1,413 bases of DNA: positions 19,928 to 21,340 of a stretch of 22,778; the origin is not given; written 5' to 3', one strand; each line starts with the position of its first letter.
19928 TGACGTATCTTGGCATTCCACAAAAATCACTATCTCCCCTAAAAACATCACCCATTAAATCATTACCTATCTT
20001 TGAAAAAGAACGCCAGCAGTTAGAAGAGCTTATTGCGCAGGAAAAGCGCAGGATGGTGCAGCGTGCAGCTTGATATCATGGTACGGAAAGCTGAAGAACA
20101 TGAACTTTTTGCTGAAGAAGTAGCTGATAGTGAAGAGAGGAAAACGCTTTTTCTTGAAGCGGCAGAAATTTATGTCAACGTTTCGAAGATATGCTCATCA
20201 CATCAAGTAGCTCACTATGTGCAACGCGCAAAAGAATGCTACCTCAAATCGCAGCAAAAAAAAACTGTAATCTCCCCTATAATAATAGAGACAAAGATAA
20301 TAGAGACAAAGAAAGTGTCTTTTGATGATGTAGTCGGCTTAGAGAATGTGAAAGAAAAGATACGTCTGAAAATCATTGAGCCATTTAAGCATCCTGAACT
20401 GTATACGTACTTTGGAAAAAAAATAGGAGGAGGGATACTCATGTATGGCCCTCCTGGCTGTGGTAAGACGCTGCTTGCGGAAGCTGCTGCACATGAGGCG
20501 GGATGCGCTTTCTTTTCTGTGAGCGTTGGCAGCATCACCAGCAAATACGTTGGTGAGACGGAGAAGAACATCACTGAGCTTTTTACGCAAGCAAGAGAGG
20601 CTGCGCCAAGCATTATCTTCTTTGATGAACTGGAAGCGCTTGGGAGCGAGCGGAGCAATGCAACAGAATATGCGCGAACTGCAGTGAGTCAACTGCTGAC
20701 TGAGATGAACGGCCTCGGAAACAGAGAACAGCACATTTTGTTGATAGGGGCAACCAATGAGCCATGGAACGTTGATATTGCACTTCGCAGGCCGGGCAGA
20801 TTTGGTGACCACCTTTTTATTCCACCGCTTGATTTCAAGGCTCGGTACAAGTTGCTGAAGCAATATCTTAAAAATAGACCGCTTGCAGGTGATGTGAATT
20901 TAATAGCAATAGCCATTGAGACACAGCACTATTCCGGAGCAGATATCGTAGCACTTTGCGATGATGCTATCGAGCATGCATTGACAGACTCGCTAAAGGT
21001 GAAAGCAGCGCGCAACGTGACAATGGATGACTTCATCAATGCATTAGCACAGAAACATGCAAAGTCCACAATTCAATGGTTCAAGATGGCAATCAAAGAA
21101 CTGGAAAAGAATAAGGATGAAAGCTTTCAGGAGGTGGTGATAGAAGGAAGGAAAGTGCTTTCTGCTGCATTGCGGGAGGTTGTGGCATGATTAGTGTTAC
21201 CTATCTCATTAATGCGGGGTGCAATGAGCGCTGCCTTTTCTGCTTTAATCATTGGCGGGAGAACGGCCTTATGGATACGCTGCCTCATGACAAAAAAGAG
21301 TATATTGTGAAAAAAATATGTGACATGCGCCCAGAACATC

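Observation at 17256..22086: Tightly coupled six-gene operon with an unfamiliar gene combination: methyltransferase-kinase fusion, unknown, methyltransferase, unknown, MIT-like AAA+ ATPase, radical SAM/SPASM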

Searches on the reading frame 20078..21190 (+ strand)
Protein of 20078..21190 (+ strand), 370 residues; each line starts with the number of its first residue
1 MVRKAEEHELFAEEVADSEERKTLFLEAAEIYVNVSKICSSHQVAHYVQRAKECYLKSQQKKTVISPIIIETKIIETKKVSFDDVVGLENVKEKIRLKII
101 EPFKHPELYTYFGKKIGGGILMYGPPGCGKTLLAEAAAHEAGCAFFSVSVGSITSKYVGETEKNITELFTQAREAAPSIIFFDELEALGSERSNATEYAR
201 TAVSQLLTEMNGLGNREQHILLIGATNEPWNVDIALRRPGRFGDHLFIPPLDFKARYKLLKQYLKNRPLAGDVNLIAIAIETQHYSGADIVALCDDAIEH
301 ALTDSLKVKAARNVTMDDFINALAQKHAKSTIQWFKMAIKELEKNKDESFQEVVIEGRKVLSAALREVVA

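Call 5: search_protein_families(library=pfam, proteins=[window:20078-21190:+], max_evalue=0.1)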
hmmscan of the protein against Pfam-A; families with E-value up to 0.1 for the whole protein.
window:20078-21190:+ (370 aa): 22 families
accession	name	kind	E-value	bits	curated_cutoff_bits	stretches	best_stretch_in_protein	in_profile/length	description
PF00004.35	AAA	-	1.2e-41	142.7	21.2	1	120-249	1-130/131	ATPase family associated with various cellular activities (AAA)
PF17862.7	AAA_lid_3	-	7e-10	38.7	27.2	1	272-319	1-43/45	AAA+ lid domain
PF05496.18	RuvB_N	-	3.3e-05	24.1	27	1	82-189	6-97/159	Holliday junction DNA helicase RuvB P-loop domain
PF13191.12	AAA_16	-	8.9e-05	23.5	32.6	1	118-141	25-48/167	AAA ATPase domain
PF07728.20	AAA_5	-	0.00016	22.1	22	1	120-193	2-83/139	AAA domain (dynein-related subfamily)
PF20720.3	nSTAND3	-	0.00032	20.9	27.2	1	120-223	20-107/155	Novel STAND NTPase 3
PF13173.12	AAA_14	-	0.00071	20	27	1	120-253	5-125/129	AAA domain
PF01637.24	ATPase_2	-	0.0053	17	33.2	1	120-216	23-111/225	ATPase domain predominantly from Archaea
PF00910.28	RNA_helicase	-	0.0079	17.1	21.5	1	120-145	1-26/105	RNA helicase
PF13671.12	AAA_33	-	0.0081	16.9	27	1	120-166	2-46/143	AAA domain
PF13207.12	AAA_17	-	0.0089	16.7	27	1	123-148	1-26/136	AAA domain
PF06745.19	ATPase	-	0.009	15.8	26.6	0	120-135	22-37/231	KaiC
PF06068.19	TIP49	-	0.0095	15.6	23.8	1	115-168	47-102/347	TIP49 P-loop domain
PF01078.27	Mg_chelatase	-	0.01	15.7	20.3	1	120-136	25-41/207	Magnesium chelatase, subunit ChlI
PF13401.12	AAA_22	-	0.017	15.8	27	0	120-149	8-33/130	AAA domain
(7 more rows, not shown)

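Call 6: search_protein_families(library=ncbifam, proteins=[window:20078-21190:+], max_evalue=0.1)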
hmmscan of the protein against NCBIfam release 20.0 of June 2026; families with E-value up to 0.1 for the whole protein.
window:20078-21190:+ (370 aa): 26 families (the best 25 are shown)
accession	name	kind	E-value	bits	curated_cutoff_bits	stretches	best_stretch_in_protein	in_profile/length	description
TIGR01243.1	CDC48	subfamily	1e-64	219.1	802.65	1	69-356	167-446/733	CDC48 family AAA ATPase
NF003069.1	PRK03992.1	subfamily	1.9e-60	205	500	1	67-326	115-372/379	proteasome-activating nucleotidase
TIGR01241.2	FtsH_fam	equivalog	7.8e-59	199.9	600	1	64-324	141-400/598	ATP-dependent zinc metalloprotease FtsH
TIGR01242.2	TIGR01242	subfamily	1.4e-57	195.3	500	1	67-327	98-356/362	proteasome-activating nucleotidase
NF041006.2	cell_div_CdvC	equivalog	6.2e-54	183.3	650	1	59-329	83-352/370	cell division protein CdvC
NF047747.1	PrtsmActNtasePan2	equivalog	2.4e-44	152.2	700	1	74-324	142-390/397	proteasome-activating nucleotidase Pan2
NF047748.1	PrtsmActNtasePan1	equivalog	6.7e-44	150.5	750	1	75-326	140-389/405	proteasome-activating nucleotidase Pan1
NF008004.0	PRK10733.1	equivalog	1.3e-43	149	1008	1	78-306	147-377/644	ATP-dependent zinc metalloprotease FtsH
TIGR03689.1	pup_AAA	equivalog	1.8e-38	132.6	504.75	1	74-304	173-413/512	proteasome ATPase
NF042959.1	IteA_antiphage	equivalog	1.9e-30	106.2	510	1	90-351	99-352/367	anti-phage ATPase IteA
TIGR03922.1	T7SS_EccA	equivalog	1.5e-08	33.7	466.65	1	82-218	275-416/557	type VII secretion AAA-ATPase EccA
NF003745.1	PRK05342.1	equivalog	3.1e-06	26.3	359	1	83-195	71-193/418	ATP-dependent Clp protease ATP-binding subunit ClpX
TIGR00635.1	ruvB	equivalog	4.8e-06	25.8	299.05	1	81-189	2-94/305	Holliday junction branch migration DNA helicase RuvB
NF003229.0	PRK04195.1-5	equivalog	5.2e-06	25.4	280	1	81-146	15-73/413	replication factor C large subunit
NF003230.0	PRK04195.1-6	equivalog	1.9e-05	23.5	441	1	80-142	11-64/494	replication factor C large subunit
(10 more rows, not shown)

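Call 12: find_related_loci(query=window:20078-21190:+, collection=genome_contigs, flank=10000)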
Query window:20078-21190:+ (370 aa) in genome_contigs; peptide patterns used: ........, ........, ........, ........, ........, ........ (x = any residue, [..] = any of these).
111 stretches matched a pattern; 18 encode a relative of the query (tblastn E <= 1e-3); 18 distinct loci.
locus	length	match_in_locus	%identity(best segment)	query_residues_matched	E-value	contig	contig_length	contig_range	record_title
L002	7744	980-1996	48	17-354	2e-99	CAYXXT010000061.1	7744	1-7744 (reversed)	MAG TPA_asm: uncultured Methanosarcinales archaeon isolate SRP178908_co2_264 genome assembly, contig: NODE_6428_length_7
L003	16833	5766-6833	45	7-359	3e-97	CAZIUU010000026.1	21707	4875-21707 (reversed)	MAG TPA_asm: uncultured Methanosarcinales archaeon isolate binchicken_co251_991 genome assembly, contig: NODE_3311_lengt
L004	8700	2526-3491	48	45-369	2e-96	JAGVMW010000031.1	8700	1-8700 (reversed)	MAG: archaeon isolate DeMMO3_35 c_000000066730, whole genome shotgun sequence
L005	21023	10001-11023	46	25-355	2e-96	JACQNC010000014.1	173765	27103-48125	MAG: Candidatus Woesearchaeota archaeon isolate NC_groundwater_1245_Ag_S-0.1um_57_86 S_p1_S3_coassembly_k141_2146454, wh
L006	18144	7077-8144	45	7-359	3e-96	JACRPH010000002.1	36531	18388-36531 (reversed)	MAG: Candidatus Woesearchaeota archaeon isolate NC_groundwater_1982_Pr3_S-0.2um_39_12 scaffold_100325, whole genome shot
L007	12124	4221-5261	47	17-348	3e-94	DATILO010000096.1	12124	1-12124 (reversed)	MAG TPA_asm: Candidatus Binatia bacterium isolate SMAG_U15746 k141_1749560, whole genome shotgun sequence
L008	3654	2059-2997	47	47-359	4e-93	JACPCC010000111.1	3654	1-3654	MAG: Candidatus Woesearchaeota archaeon isolate NC_groundwater_273_Ag_S-0.2um_35_6 S5_GD2017_2_S2_scaffold_21058, whole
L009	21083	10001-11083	46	1-348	1e-89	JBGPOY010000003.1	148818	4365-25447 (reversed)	MAG: Candidatus Nanoarchaeia archaeon isolate OBJ2_061818_050_27 k141_2953924_length_148818_cov_10.9550, whole genome sh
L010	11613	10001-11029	47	16-356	7e-89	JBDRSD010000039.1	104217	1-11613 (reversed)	MAG: Nanoarchaeota archaeon isolate MEGAHIT-group-3.127 k141_370351, whole genome shotgun sequence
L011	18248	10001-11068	68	1-362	3e-167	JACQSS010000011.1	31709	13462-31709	MAG: Candidatus Woesearchaeota archaeon isolate NC_groundwater_1391_Ag_S-0.2um_48_40 S_p2_S4_coassembly_k141_887554, who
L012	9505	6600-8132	40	80-323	1e-54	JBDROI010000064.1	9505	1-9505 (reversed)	MAG: Candidatus Micrarchaeota archaeon isolate MEGAHIT-group-1.946 k141_13658862, whole genome shotgun sequence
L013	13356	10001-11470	39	80-319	7e-48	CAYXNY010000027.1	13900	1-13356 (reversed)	MAG TPA_asm: Candidatus Micrarchaeota archaeon isolate SRP231805_co4_95 genome assembly, contig: k141_175848, whole geno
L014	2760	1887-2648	32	65-329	4e-24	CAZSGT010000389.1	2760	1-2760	MAG TPA_asm: uncultured Lachnospiraceae bacterium isolate SRP199465_co2_234 genome assembly, contig: NODE_101805_length_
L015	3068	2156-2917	31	82-319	6e-22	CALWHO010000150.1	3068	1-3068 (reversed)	MAG: uncultured Lachnospiraceae bacterium isolate E06__bin171 genome assembly, contig: E06__k127_6544652, whole genome s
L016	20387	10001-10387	40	110-242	9e-20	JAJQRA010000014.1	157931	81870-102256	Lachnospiraceae bacterium ZAX-1 NODE_11_length_157931_cov_36.0303, whole genome shotgun sequence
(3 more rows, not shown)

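Call 16: find_homologous_proteins(query=window:20078-21190:+, max_evalue=1e-60)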
Query window:20078-21190:+ (370 aa): 3222 proteins with E <= 1e-60 among 8000 candidates; the best 120 are listed.
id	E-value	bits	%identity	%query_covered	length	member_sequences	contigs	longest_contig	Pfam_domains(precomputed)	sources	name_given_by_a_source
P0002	2.8e-240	814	100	100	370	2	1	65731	PF00004.36,PF17862.8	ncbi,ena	-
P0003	1.7e-174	598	75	94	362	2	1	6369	PF00004.36,PF17862.8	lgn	-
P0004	1.3e-155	536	68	98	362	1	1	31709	PF00004.36,PF17862.8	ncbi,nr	ncbi:ATP-binding protein [Candidatus Woesearchaeota archaeon]|nr:ATP-binding protein [Candidatus Woe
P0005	1.8e-147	509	65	97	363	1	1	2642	PF00004.36,PF17862.8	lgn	-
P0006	4.1e-147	508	66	96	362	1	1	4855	PF00004.36,PF17862.8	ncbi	-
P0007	7.2e-147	507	67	94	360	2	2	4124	PF00004.36,PF17862.8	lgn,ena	-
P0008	2.1e-116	407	44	70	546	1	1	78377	PF13173.13,PF13671.13,PF00004.36,PF13401.13,PF13238.13,PF07728.21,PF13191.13,PF07724.21,PF24883.3,PF13521.13,PF13481.13,PF09336.17,PF06068.20,PF05496.19,PF17862.8,PF01637.25,PF01695.24,PF13479.13,PF23902.1,PF00005.34,PF02367.24,PF13207.13,PF00910.29,PF01078.28,PF20720.4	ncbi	ncbi:MAG: CDC48 family AAA ATPase, partial [Ignisphaera sp.]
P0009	4.5e-115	403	42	76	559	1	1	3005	PF13173.13,PF06745.20,PF13671.13,PF00004.36,PF13401.13,PF13238.13,PF05673.20,PF07728.21,PF00931.29,PF13191.13,PF06414.19,PF07724.21,PF24883.3,PF05729.19,PF13521.13,PF13481.13,PF09336.17,PF06068.20,PF01443.25,PF05496.19,PF17862.8,PF01637.25,PF01695.24,PF00158.33,PF23902.1,PF00005.34,PF12775.14,PF1320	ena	-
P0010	1.3e-114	401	46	75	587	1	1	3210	PF13173.13,PF13671.13,PF00004.36,PF13401.13,PF13238.13,PF07728.21,PF00931.29,PF13191.13,PF07724.21,PF24883.3,PF05729.19,PF13521.13,PF06068.20,PF05496.19,PF17862.8,PF01637.25,PF03215.22,PF01695.24,PF23902.1,PF00005.34,PF12775.14,PF13207.13,PF00910.29,PF01078.28,PF20720.4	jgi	-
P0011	2.6e-112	394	40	76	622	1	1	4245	PF13173.13,PF13671.13,PF00004.36,PF13401.13,PF13238.13,PF07728.21,PF00931.29,PF13191.13,PF06414.19,PF07724.21,PF24883.3,PF05729.19,PF13521.13,PF13481.13,PF06068.20,PF01443.25,PF05496.19,PF17862.8,PF01637.25,PF01695.24,PF00158.33,PF02933.24,PF23902.1,PF00005.34,PF00910.29,PF01078.28,PF20720.4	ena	-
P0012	6.8e-112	392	41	76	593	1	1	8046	PF13173.13,PF13671.13,PF00004.36,PF13401.13,PF13238.13,PF07728.21,PF00931.29,PF13191.13,PF06414.19,PF07724.21,PF24883.3,PF05729.19,PF13521.13,PF13481.13,PF06068.20,PF01443.25,PF05496.19,PF17862.8,PF01637.25,PF01695.24,PF00158.33,PF02933.24,PF23902.1,PF00005.34,PF02367.24,PF13207.13,PF00910.29,PF0107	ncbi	ncbi:MAG: CDC48 family AAA ATPase, partial [Candidatus Bathycorpusculaceae bacterium]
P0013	2.2e-111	391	42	76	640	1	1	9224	PF13173.13,PF13671.13,PF00004.36,PF13401.13,PF13238.13,PF07728.21,PF00931.29,PF13191.13,PF06414.19,PF07724.21,PF24883.3,PF05729.19,PF13521.13,PF13481.13,PF09336.17,PF06068.20,PF01443.25,PF05496.19,PF17862.8,PF01637.25,PF01695.24,PF00158.33,PF02933.24,PF23902.1,PF00005.34,PF12775.14,PF02367.24,PF1320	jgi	jgi:transitional endoplasmic reticulum ATPase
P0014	2.4e-111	390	44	70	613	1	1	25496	PF13173.13,PF13671.13,PF00004.36,PF13401.13,PF13238.13,PF05673.20,PF07728.21,PF00931.29,PF13191.13,PF07724.21,PF24883.3,PF13521.13,PF09336.17,PF01057.24,PF06068.20,PF05496.19,PF17862.8,PF01637.25,PF01695.24,PF02933.24,PF23902.1,PF00005.34,PF13207.13,PF00910.29,PF01078.28,PF20720.4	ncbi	ncbi:MAG: CDC48 family AAA ATPase, partial [Nitrososphaerota archaeon]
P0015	2.4e-111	390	40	79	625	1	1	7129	PF13173.13,PF13671.13,PF00004.36,PF13401.13,PF13238.13,PF05673.20,PF07728.21,PF00931.29,PF13191.13,PF07724.21,PF24883.3,PF13521.13,PF09336.17,PF01057.24,PF06068.20,PF05496.19,PF17862.8,PF01637.25,PF01695.24,PF02933.24,PF23902.1,PF00005.34,PF13207.13,PF00910.29,PF01078.28,PF20720.4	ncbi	ncbi:MAG: CDC48 family AAA ATPase, partial [Nitrososphaerota archaeon]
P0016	2.8e-111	390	41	76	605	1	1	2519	PF13173.13,PF13671.13,PF00004.36,PF13401.13,PF13238.13,PF07728.21,PF00931.29,PF13191.13,PF06414.19,PF07724.21,PF24883.3,PF05729.19,PF13521.13,PF13481.13,PF06068.20,PF01443.25,PF05496.19,PF17862.8,PF01637.25,PF01695.24,PF00158.33,PF02933.24,PF23902.1,PF00005.34,PF02367.24,PF00910.29,PF01078.28,PF2072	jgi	jgi:transitional endoplasmic reticulum ATPase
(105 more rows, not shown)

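Call 21: search_solved_structures(query=window:20078-21190:+, max_evalue=1e-20, show_alignments=1)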
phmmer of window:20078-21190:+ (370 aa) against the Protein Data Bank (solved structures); distinct sequences matched with E-value up to 1e-20: 264 (the best 60 are shown).
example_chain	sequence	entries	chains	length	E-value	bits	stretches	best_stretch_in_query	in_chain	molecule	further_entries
9m4n_A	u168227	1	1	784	4.6e-108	364.7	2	67-309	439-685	Cell division control protein 48 homolog A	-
9m3v_A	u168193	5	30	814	5.3e-108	364.6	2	67-309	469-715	Cell division control protein 48 homolog A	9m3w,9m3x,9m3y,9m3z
5c18_A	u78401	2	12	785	3.4e-106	358.6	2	67-324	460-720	Transitional endoplasmic reticulum ATPase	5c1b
7rlh_A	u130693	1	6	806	1.9e-105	356.1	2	67-312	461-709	Transitional endoplasmic reticulum ATPase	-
7rlg_A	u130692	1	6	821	2.1e-105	356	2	67-312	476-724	Transitional endoplasmic reticulum ATPase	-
9ox9_A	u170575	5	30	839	2.2e-105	355.9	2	67-358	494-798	vesicle-fusing ATPase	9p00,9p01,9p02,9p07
1r7r_A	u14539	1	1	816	2.9e-105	355.6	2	67-312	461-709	Transitional endoplasmic reticulum ATPase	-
7rlj_A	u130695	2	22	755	3e-105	355.5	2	67-312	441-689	Transitional endoplasmic reticulum ATPase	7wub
8yka_A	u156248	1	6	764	3.1e-105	355.5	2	67-312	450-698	Transitional endoplasmic reticulum ATPase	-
5c19_A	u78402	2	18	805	3.3e-105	355.4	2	67-312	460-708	Transitional endoplasmic reticulum ATPase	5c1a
7y4w_A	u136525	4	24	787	3.5e-105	355.3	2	67-312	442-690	Transitional endoplasmic reticulum ATPase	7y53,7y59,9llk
7bp8_A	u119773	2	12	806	3.8e-105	355.2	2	67-312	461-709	Transitional endoplasmic reticulum ATPase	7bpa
7l5w_A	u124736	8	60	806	3.8e-105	355.2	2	67-312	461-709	Transitional endoplasmic reticulum ATPase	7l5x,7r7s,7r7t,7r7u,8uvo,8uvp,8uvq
10qq_A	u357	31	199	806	3.8e-105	355.2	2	67-312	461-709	Transitional endoplasmic reticulum ATPase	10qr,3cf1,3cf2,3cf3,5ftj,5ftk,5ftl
7bp9_A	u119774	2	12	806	3.8e-105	355.2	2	67-312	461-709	Transitional endoplasmic reticulum ATPase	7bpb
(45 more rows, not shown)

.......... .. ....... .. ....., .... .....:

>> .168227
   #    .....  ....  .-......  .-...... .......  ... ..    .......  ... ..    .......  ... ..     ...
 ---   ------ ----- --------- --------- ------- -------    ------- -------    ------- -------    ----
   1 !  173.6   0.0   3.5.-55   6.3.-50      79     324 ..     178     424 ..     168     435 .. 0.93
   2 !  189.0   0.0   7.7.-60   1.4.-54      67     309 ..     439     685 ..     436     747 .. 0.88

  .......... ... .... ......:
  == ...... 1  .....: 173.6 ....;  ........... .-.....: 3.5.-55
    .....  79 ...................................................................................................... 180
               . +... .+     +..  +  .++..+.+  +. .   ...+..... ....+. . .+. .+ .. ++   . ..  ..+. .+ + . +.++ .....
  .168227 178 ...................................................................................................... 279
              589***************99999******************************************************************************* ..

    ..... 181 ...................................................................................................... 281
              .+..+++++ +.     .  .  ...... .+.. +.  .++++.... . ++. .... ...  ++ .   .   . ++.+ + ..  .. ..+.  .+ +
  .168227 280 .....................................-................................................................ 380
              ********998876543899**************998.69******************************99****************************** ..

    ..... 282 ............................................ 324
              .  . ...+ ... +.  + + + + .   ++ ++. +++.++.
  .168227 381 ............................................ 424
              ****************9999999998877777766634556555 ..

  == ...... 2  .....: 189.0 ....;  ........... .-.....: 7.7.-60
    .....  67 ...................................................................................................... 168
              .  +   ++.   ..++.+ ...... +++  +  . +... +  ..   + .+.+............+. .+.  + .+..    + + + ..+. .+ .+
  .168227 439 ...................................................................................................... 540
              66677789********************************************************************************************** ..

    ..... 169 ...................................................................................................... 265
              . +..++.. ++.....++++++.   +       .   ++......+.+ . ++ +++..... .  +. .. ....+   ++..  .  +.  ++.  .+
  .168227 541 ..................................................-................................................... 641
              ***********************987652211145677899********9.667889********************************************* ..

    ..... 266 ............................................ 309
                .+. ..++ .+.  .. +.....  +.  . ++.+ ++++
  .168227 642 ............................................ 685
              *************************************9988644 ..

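Call 40: find_related_loci(query=window:20078-21190:+, collection=metagenome_contigs, flank=5000)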
Query window:20078-21190:+ (370 aa) in metagenome_contigs; peptide patterns used: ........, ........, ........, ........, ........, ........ (x = any residue, [..] = any of these).
152 stretches matched a pattern; 10 encode a relative of the query (tblastn E <= 1e-3); 10 distinct loci.
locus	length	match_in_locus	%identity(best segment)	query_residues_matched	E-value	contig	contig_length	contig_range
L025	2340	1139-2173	46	13-361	2e-101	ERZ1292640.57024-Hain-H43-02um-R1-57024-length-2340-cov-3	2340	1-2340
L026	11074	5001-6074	47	1-348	1e-95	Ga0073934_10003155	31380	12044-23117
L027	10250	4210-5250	47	17-348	9e-95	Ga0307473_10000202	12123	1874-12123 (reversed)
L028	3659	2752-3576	53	79-354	1e-95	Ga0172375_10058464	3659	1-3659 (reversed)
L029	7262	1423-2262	51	79-359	7e-92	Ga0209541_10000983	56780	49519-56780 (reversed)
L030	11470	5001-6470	41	78-319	3e-51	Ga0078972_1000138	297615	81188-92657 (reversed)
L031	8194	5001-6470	39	80-319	2e-48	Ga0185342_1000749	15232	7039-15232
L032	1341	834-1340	43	14-175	9e-41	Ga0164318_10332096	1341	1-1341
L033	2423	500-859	33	121-238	2e-13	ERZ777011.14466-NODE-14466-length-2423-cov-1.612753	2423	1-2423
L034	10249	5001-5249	35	120-196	3e-6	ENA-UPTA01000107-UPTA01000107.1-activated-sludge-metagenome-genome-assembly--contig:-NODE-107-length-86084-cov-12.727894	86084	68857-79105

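Call 49: search_protein_families(library=padloc, proteins=[window:20078-21190:+], max_evalue=0.001)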
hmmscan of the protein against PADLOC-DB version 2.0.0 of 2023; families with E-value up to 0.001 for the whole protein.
window:20078-21190:+ (370 aa): 6 families
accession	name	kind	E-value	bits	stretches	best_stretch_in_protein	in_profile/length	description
PDLC02196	IetA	-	5e-34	116.3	1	77-356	83-354/374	-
PDLC04232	IetA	-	1.1e-28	98.7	1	26-314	23-308/330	-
PDLC02195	IetA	-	3.8e-26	90.3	1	66-341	81-359/395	-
PDLC04231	IetA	-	5.3e-19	67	1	29-238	26-236/262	-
PDLC00915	TRIP13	-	3.8e-15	54.1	1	82-266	28-226/302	TRIP13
PDLC00914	TRIP13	-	1.2e-07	29.5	1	120-270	74-237/302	TRIP13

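Call 83: search_protein_families(library=pfam, proteins=[L011:11922-12557:-], max_evalue=0.1)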
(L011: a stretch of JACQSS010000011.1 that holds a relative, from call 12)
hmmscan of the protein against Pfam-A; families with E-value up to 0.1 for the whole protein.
L011:11922-12557:- (211 aa): 7 families
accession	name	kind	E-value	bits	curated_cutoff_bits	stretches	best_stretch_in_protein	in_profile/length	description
PF08241.18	Methyltransf_11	-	2e-14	54.4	21.2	1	40-130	1-95/95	Methyltransferase domain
PF13649.12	Methyltransf_25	-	2.7e-12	47.6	27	1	40-126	2-97/97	Methyltransferase domain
PF08242.18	Methyltransf_12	-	9.6e-07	29.9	30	1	40-128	1-98/98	Methyltransferase domain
PF13489.12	Methyltransf_23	-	2.6e-05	24.4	27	1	34-179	21-162/164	Methyltransferase domain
PF13847.12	Methyltransf_31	-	4.1e-05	23.7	27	1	38-148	6-120/145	Methyltransferase domain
PF01209.24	Ubie_methyltran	-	0.0019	18.1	20.1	1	20-133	32-153/233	ubiE/COQ5 methyltransferase family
PF03848.20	TehB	-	0.05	13.5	20.4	1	35-69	30-64/193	Tellurite resistance protein TehB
